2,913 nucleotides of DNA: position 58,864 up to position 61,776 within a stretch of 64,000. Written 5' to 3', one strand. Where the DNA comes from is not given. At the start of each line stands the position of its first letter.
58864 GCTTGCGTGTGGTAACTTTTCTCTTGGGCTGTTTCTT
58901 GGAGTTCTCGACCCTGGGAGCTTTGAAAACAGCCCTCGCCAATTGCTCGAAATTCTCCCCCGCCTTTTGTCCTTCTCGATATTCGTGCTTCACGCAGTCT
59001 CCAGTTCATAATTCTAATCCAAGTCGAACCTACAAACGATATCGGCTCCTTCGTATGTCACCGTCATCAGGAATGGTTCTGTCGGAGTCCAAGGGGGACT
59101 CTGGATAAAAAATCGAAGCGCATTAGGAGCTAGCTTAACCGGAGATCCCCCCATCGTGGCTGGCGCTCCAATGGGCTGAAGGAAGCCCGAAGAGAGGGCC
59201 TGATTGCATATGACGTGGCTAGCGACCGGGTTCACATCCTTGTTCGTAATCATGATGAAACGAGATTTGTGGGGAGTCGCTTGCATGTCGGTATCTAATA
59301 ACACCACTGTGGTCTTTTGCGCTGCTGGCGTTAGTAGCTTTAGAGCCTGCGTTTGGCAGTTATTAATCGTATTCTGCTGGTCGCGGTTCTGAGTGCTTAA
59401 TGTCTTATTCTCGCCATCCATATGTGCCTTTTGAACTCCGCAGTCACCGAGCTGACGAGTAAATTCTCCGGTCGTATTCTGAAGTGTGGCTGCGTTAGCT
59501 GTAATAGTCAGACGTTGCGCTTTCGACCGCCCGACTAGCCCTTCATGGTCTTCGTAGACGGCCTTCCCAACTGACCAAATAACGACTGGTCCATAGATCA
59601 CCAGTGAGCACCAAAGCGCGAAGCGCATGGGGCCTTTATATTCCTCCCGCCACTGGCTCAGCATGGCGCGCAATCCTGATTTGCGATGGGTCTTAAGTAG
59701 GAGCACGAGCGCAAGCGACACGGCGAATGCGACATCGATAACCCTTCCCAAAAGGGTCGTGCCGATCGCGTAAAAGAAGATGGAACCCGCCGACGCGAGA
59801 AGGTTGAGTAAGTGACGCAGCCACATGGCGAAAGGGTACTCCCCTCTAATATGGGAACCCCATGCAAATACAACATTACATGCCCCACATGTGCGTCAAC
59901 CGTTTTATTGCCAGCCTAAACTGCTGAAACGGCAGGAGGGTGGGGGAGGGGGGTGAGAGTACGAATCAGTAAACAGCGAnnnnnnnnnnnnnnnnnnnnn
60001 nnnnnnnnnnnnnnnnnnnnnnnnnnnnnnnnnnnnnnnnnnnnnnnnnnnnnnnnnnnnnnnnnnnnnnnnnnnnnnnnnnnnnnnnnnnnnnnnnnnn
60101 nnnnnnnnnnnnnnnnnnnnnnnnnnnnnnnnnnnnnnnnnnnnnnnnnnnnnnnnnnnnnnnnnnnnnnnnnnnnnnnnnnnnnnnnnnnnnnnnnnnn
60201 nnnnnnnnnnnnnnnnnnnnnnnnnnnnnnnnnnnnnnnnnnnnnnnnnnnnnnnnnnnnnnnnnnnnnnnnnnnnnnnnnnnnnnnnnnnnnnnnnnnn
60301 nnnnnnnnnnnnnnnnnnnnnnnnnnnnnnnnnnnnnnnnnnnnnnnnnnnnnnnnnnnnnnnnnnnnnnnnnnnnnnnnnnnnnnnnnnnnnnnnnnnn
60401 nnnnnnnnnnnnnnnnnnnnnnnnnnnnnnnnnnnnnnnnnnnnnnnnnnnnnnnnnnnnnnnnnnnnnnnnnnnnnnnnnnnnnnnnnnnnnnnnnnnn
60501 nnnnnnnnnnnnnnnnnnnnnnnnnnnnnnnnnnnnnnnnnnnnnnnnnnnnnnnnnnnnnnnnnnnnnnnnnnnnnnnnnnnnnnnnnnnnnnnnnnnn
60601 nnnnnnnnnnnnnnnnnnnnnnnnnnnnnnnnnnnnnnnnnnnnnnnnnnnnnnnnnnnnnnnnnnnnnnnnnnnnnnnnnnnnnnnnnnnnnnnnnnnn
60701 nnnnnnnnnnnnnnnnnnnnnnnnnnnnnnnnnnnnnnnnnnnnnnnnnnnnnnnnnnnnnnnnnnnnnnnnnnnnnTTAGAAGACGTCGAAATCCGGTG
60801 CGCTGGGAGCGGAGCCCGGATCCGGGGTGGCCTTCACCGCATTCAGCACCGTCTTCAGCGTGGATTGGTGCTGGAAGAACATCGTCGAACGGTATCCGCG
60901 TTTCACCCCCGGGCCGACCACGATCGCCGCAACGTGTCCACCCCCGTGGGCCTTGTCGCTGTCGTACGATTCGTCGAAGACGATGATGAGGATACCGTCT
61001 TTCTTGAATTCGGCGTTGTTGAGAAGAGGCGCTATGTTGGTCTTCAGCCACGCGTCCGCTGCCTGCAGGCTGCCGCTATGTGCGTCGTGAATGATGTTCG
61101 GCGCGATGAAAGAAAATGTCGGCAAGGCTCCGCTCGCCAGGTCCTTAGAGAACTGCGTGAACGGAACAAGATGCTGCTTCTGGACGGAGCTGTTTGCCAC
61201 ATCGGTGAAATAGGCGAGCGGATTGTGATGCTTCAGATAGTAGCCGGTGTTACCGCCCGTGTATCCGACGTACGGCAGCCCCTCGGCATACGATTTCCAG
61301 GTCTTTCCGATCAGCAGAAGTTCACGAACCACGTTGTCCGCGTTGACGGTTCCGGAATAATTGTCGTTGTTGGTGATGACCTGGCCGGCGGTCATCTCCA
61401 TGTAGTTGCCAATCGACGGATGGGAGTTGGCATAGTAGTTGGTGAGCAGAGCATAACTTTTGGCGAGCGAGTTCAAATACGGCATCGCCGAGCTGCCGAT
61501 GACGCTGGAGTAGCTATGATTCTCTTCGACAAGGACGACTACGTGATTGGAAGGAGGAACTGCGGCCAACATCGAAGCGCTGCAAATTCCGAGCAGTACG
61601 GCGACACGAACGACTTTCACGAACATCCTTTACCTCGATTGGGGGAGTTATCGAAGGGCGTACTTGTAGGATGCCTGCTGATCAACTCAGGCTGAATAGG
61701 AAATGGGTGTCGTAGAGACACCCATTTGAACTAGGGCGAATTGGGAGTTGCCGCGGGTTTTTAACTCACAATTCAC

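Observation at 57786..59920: Intact IS1595-family element carrying a passenger gene, with a precise 8-bp target duplication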

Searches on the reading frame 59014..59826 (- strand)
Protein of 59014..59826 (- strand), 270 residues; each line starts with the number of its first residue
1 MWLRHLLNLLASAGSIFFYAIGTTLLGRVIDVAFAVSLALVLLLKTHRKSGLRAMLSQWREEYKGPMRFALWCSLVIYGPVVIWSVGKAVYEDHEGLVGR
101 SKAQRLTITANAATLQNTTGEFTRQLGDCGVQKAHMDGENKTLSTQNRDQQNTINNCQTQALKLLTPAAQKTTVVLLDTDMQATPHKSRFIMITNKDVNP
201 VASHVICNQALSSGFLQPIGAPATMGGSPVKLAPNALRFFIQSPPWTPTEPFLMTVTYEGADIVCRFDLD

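Call 4: search_protein_families(library=pfam, proteins=[window:59014-59826:-], max_evalue=0.1)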
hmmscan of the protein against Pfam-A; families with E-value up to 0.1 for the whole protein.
window:59014-59826:- (270 aa): 0 families

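Call 5: search_protein_families(library=ncbifam, proteins=[window:59014-59826:-], max_evalue=0.1)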
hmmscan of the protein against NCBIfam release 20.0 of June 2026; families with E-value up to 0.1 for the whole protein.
window:59014-59826:- (270 aa): 2 families
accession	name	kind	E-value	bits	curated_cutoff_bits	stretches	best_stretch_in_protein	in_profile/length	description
NF050032.1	Rv1733c_fam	subfamily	0.034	14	80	0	69-114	21-66/180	Rv1733c family protein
NF006792.0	PRK09296.1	equivalog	0.037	13.8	160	0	142-180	36-74/138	cysteine desulfuration protein SufE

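Call 9: find_related_loci(query=window:59014-59826:-, collection=genome_contigs, flank=6000)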
Query window:59014-59826:- (270 aa) in genome_contigs; peptide patterns used: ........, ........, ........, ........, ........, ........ (x = any residue, [..] = any of these).
76 stretches matched a pattern; 3 encode a relative of the query (tblastn E <= 1e-3); 3 distinct loci.
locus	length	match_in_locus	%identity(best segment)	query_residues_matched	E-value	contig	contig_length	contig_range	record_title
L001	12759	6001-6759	38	1-260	2e-59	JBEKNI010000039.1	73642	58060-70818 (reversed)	MAG: Terracidiphilus sp. isolate SPRUCE 413 SPRUCE_413_39, whole genome shotgun sequence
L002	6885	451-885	35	125-259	2e-24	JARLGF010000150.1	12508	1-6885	MAG: Terracidiphilus sp. isolate MAG_BO34 MetaBAT2_Bin_34_sub_Oxic_k141_2350078, whole genome shotgun sequence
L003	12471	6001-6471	31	118-268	4e-16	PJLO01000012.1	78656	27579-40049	MAG: Acidobacteria bacterium isolate Tolsyn NODE_683, whole genome shotgun sequence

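Call 16: find_homologous_proteins(query=window:59014-59826:-)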
Query window:59014-59826:- (270 aa): 66 proteins with E <= 0.001 among 1060 candidates.
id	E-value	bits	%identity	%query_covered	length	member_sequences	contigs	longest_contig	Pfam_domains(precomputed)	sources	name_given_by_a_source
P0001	4.7e-143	493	100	80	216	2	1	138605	-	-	-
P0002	9.5e-68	246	45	99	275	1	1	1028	-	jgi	-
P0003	1.3e-67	246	48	99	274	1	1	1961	-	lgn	-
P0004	2.2e-66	242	44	99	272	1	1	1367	-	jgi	jgi:hypothetical protein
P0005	3.4e-66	241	48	96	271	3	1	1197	-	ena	-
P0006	1.8e-65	239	42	99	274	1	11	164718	-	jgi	jgi:hypothetical protein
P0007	6.5e-64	234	45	100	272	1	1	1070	-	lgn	-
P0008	2.9e-63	232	45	99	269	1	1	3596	-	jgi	jgi:hypothetical protein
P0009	5.2e-63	231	42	100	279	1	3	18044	-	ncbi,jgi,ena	jgi:hypothetical protein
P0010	8.2e-63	230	45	99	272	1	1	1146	-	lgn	-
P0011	2.5e-61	225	46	100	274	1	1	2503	-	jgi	jgi:hypothetical protein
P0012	3.3e-60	221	43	99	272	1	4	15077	-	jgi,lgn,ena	jgi:hypothetical protein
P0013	2.7e-59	218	42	95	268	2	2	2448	-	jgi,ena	jgi:hypothetical protein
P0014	1.4e-58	216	41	96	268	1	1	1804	-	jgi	jgi:hypothetical protein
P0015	2.3e-57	212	49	78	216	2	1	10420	-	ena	-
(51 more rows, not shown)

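Call 18: find_encoding_contigs(protein=P0006, flank=4000, max_places=10)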
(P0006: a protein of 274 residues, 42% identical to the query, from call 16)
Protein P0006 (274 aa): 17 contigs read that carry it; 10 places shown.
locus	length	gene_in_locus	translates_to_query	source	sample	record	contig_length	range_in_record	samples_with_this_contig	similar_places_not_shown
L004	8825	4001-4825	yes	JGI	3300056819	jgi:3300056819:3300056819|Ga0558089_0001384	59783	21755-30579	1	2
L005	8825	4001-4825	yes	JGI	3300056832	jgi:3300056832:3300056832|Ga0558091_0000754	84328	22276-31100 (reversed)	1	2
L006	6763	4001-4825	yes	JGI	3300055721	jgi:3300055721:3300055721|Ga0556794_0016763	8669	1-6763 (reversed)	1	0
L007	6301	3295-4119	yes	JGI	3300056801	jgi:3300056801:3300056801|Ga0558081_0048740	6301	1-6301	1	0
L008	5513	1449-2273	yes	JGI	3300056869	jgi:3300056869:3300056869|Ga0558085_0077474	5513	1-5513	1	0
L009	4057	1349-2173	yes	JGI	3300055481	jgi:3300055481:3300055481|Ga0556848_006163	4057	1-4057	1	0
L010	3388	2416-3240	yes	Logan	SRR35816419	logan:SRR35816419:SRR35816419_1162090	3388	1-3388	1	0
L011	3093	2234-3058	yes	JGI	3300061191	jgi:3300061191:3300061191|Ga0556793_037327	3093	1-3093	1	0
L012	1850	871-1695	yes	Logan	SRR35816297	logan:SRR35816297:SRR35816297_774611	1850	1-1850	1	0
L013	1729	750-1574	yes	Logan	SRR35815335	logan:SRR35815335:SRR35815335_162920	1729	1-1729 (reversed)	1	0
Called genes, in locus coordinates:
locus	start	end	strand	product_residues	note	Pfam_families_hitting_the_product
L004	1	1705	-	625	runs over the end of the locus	PF01743:PolyA_pol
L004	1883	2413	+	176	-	PF22478:DUF6982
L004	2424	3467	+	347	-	PF04613:LpxD, PF25084:LbH_EIF2B, PF25087:GMPPB_C, PF00132:Hexapep, PF14602:Hexapep_2 (faint), PF00132:Hexapep (weak)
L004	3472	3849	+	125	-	-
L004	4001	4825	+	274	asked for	-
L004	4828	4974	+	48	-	-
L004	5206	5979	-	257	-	PF12760:Zn_ribbon_IS1595, PF12762:DDE_Tnp_IS1595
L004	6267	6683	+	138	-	PF06983:3-dmu-9_3-mt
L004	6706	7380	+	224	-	PF02223:Thymidylate_kin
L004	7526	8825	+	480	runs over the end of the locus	PF00067:p450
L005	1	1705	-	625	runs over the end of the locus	PF01743:PolyA_pol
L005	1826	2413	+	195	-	PF22478:DUF6982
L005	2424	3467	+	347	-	PF04613:LpxD, PF25084:LbH_EIF2B, PF25087:GMPPB_C, PF00132:Hexapep, PF14602:Hexapep_2 (faint), PF00132:Hexapep (weak)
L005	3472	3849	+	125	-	-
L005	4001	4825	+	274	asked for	-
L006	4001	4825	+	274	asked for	-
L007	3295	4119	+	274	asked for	-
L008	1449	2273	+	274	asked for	-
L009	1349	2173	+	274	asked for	-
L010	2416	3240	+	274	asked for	-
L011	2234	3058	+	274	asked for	-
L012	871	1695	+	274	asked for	-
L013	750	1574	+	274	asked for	-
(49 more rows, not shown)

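Call 26: find_encoding_contigs(protein=P0001, flank=6000, max_places=6)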
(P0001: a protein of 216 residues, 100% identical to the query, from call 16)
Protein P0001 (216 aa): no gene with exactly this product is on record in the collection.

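Call 42: search_protein_families(library=pfam, alignment_id=A2, max_evalue=0.01)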
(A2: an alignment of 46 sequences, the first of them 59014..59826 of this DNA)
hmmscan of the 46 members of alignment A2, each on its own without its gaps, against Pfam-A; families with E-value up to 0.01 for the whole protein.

A. member 1, window:59014-59826:- (270 aa): 0 families

B. families by the number of members that match (of 46 scanned): 6 families
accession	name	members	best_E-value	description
PF21825.2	crAss001_48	2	8.7e-12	crAss001_48 related protein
PF21938.1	CAP_N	1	0.00057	CAP, N-terminal domain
PF07332.16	Phage_holin_3_6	1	0.0011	Putative Actinobacterial Holin-X, holin superfamily III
PF08285.16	DPM3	1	0.0037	Dolichol-phosphate mannosyltransferase subunit 3 (DPM3)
PF02322.20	Cyt_bd_oxida_II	1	0.0054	Cytochrome bd terminal oxidase subunit II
PF14316.11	DUF4381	1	0.007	Domain of unknown function (DUF4381)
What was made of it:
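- Tried and rejected: Among 46 cargo proteins, only two carried a crAss001_48 domain of unknown function (call 42).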

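Call 43: search_protein_families(library=padloc, alignment_id=A2, max_evalue=0.01)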
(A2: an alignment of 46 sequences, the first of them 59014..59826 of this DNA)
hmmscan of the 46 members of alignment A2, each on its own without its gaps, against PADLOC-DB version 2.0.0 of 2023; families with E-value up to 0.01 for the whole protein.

A. member 1, window:59014-59826:- (270 aa): 0 families

B. families by the number of members that match (of 46 scanned): 2 families
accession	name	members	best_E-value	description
PDLC04039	PD-T4-6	1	0.00011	-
PDLC03819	RTasSLATT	1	0.0071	DRT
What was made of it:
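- On Type II toxin-antitoxin or known anti-phage defence system: Among 46 cargo proteins there were only two isolated weak PADLOC hits (call 43).
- There are no toxin-antitoxin or defence-family hits apart from two isolated weak PADLOC matches among 46 cargo proteins (call 43).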

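Call 56: search_protein_families(library=phrogs, proteins=[window:59014-59826:-], max_evalue=0.1)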
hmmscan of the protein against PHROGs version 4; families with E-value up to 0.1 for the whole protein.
window:59014-59826:- (270 aa): 0 families

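Call 59: predict_structure(alignment_id=A3)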
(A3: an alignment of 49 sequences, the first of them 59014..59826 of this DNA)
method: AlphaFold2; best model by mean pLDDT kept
length: 270 residues; sequences in the alignment: 49
mean_pLDDT: 88.4   pTM: 0.45
mean pLDDT of the five models: 88.4, 86.2, 85.9, 84.6, 81.7
residues with pLDDT >= 90: 144; 70-90: 112; 50-70: 14; < 50: 0
segments of 3 or more residues with pLDDT < 50: none
pLDDT, mean of each block of 10 residues (from residue 1): 76 71 63 79 81 78 80 85 86 93 96 97 97 93 86 85 84 97 96 97 97 96 86 98 96 97 95
secondary structure, 60 per line:
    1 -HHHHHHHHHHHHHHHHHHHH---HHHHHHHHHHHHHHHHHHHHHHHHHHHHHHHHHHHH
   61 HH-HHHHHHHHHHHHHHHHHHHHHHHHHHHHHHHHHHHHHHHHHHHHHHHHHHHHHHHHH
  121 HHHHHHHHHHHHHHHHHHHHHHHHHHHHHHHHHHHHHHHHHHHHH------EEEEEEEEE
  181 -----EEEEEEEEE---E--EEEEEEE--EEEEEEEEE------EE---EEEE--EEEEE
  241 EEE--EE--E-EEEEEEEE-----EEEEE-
elements in order: H2-21 H25-62 H64-165 E172-180 E186-194 E201-207 E210-218 E230-233 E236-243 E252-259 E265-269

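Call 60: search_protein_representatives(alignment_id=A3)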
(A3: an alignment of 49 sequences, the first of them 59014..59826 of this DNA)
Query: 49 sequences, 272 profile positions. Proteins with E-value up to 0.001 (for the whole library): 1294; up to 1e-10: 585; up to 1e-30: 169. The best 150 are listed.
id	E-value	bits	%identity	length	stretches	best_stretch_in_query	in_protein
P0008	1.7e-102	359.0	-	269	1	1-271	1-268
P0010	2.9e-101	354.9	-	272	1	1-271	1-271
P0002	7.1e-101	353.7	-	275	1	1-272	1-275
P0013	3.4e-98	344.9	-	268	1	1-272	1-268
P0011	6.3e-98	344.0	-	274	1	1-270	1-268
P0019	6.8e-97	340.6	-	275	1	2-272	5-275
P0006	3.6e-95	335.0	-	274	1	1-270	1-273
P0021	2.6e-94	332.2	-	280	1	1-271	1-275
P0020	5.3e-94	331.1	-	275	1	1-272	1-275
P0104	2.4e-92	325.7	-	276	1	1-271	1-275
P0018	3.7e-91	321.8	-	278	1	1-272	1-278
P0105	1.9e-90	319.5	-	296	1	2-271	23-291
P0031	2.8e-87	309.1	-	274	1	1-271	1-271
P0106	5.3e-84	298.4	-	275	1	2-270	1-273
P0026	7.6e-84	297.8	-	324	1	1-271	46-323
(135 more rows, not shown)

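Call 64: fold_search(model_id=the predicted structure, library=pdb)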
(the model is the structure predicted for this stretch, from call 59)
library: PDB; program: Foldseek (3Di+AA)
matches with E <= 10: 1226; with E <= 0.001: 0
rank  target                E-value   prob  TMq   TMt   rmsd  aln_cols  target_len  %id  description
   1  2cwr                  2.4e-03  1.00  0.24  0.52   4.4       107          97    8  Crystal structure of chitin biding domain of chitinase from Pyrococcus furiosus (released 2006-07-11)
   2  7wwo_A                3.8e-03  1.00  0.28  0.43   4.5       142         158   13  Dimer form of hypothetical protein TTHA1873 from Thermus thermophilus (released 2022-03-09)
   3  7wwn                  3.8e-03  1.00  0.24  0.37   9.0       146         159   12  Structure of hypothetical protein TTHA1873 from Thermus thermophilus with Potassium mercuric iodide (released 2022-04-06)
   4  9ifr                  3.8e-03  0.99  0.22  0.40   5.6       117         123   14  CLIPPER domain from the Gram-negative fibrillar adhesin "B9T28_05395 (released 2025-11-26)
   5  3ndy_E                4.0e-03  0.99  0.22  0.44   6.1       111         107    9  The structure of the catalytic and carbohydrate binding domain of endoglucanase D from Clostridium cellulovorans (released 2010-09-08)
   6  6qfs_B                4.7e-03  0.99  0.23  0.49   6.6       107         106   13  Chargeless variant of the Cellulose-binding domain from Cellulomonas fimi (released 2019-12-18)
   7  6qfs_F                5.6e-03  0.87  0.19  0.36   7.5       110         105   14  Chargeless variant of the Cellulose-binding domain from Cellulomonas fimi (released 2019-12-18)
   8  6ezr_A                6.3e-03  0.98  0.21  0.10   7.2       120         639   11  Crystal structure of GH20 Exo beta-N-Acetylglucosaminidase from Vibrio harveyi (released 2018-12-12)
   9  2f4p_B                6.6e-03  0.75  0.15  0.24  11.9       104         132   17  Crystal structure of a cupin-like protein (tm1010) from thermotoga maritima msb8 at 1.90 A resolution (released 2006-01-24)
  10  1h6e_A                7.4e-03  0.91  0.21  0.24  11.9       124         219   10  MU2 ADAPTIN SUBUNIT (AP50) OF AP2 ADAPTOR (SECOND DOMAIN), COMPLEXED WITH CTLA-4 INTERNALIZATION PEPTIDE TTGVYVKMPPT (released 2001-11-28)
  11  1edy_B                9.3e-03  0.94  0.21  0.35   7.6       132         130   10  CRYSTAL STRUCTURE OF RAT ALPHA 1-MACROGLOBULIN RECEPTOR BINDING DOMAIN (released 2000-12-01)
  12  9cao_B                9.8e-03  0.97  0.20  0.07   8.2       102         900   13  Aminopeptidase N open state (released 2025-08-06)
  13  6ezt_A                1.0e-02  0.95  0.20  0.10   8.9       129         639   10  Crystal structure of GH20 Exo beta-N-Acetylglucosaminidase D437A inactive mutant from Vibrio harveyi (released 2018-12-12)
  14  7rwb_M                1.2e-02  0.99  0.24  0.18   5.0       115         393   13  AP2 bound to the APA domain of SGIP in the presence of heparin (released 2022-03-30)
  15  7ohz_A                1.3e-02  0.90  0.21  0.20   6.0       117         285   10  Crystal structure of AP2 Mu2 - FCHO2 chimera (His6-tagged) (released 2022-06-01)
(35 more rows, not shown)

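Call 65: fold_search(model_id=the predicted structure, library=viral)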
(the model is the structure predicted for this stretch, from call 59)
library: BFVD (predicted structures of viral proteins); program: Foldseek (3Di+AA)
matches with E <= 10: 913; with E <= 0.001: 1
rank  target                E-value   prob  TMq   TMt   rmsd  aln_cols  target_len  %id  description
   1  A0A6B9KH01            1.1e-04  1.00  0.24  0.30   6.4       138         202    9  Uncharacterized protein [Atrato Sobemo-like virus 4]
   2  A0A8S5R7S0            1.2e-03  1.00  0.25  0.39   6.3       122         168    6  Uncharacterized protein [virus sp. ctah610]
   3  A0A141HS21            1.3e-03  1.00  0.29  0.33  10.7       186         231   13  (no name in the UniProt tables at hand)
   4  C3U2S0                2.6e-03  1.00  0.31  0.31  17.6       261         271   12  Structural protein [Lactococcus phage P087]
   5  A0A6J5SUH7            2.8e-03  0.97  0.19  0.12  11.4       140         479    9  B30.2/SPRY domain-containing protein [uncultured Caudovirales phage]
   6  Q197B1                3.1e-03  0.96  0.23  0.10  47.8       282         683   12  Uncharacterized protein 049R [Invertebrate iridescent virus 3]
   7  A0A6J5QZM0            3.5e-03  0.91  0.19  0.31   7.4       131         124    8  Uncharacterized protein [uncultured Caudovirales phage]
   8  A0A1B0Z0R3            3.5e-03  0.84  0.14  0.22  15.4       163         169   11  (no name in the UniProt tables at hand)
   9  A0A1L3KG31            3.7e-03  0.57  0.14  0.16  12.6       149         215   15  (no name in the UniProt tables at hand)
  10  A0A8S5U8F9            4.6e-03  1.00  0.27  0.19   6.1       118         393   12  Clumping factor [Siphoviridae sp. ct9j27]
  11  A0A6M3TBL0            4.6e-03  0.99  0.21  0.33  10.0       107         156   12  (no name in the UniProt tables at hand)
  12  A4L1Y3                6.9e-03  0.99  0.24  0.39   6.1       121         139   12  Uncharacterized protein [Gryllus bimaculatus nudivirus]
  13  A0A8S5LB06            7.3e-03  0.96  0.21  0.08   5.8       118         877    8  Uncharacterized protein [Podoviridae sp. ctBev14]
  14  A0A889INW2            7.7e-03  1.00  0.26  0.36   5.5       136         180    6  Uncharacterized protein [Evros sobemo-like virus]
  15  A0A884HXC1            7.7e-03  0.97  0.19  0.28  13.4       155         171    9  (no name in the UniProt tables at hand)
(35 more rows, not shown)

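Call 82: search_solved_structures(query=A3, max_evalue=1)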
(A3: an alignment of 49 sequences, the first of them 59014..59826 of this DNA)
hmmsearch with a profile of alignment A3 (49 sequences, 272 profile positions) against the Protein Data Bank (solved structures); distinct sequences matched with E-value up to 1: 9.
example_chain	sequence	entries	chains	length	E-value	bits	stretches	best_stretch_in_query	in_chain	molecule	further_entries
5ayh_A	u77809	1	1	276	0.014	18.2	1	75-143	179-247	Cytoplasmic dynein 1 heavy chain 1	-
3wuq_A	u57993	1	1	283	0.015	18.1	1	75-143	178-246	Cytoplasmic dynein 1 heavy chain 1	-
7ykd_A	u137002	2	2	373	0.17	14.6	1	37-100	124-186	Chemerin-like receptor 1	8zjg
9l3w_R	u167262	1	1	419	0.21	14.3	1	38-100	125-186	Chemerin-like receptor 1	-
7xki_A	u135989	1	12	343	0.22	14.3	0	71-97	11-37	Gap junction delta-2 protein,Soluble cytochrome b562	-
8sg1_R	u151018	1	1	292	0.3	13.8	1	37-100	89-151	Chemerin-like receptor 1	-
9l3z_A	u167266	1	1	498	0.34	13.6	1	38-100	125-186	Chemerin-like receptor 1,Soluble cytochrome b562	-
7xkt_A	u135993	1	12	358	0.37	13.5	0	9-146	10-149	Gap junction delta-2 protein,Soluble cytochrome b562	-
9ip5_A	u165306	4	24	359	0.38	13.5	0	9-146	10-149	Gap junction delta-2 protein,Soluble cytochrome b562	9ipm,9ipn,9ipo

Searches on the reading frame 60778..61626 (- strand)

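Call 96: search_protein_families(library=pfam, proteins=[window:60778-61626:-], max_evalue=0.00001)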
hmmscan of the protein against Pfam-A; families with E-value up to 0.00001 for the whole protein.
window:60778-61626:- (282 aa): 1 family
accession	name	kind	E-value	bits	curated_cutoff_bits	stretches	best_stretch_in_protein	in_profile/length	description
PF04185.19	Phosphoesterase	-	1.6e-33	116.8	23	1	46-260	105-349/356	Phosphoesterase family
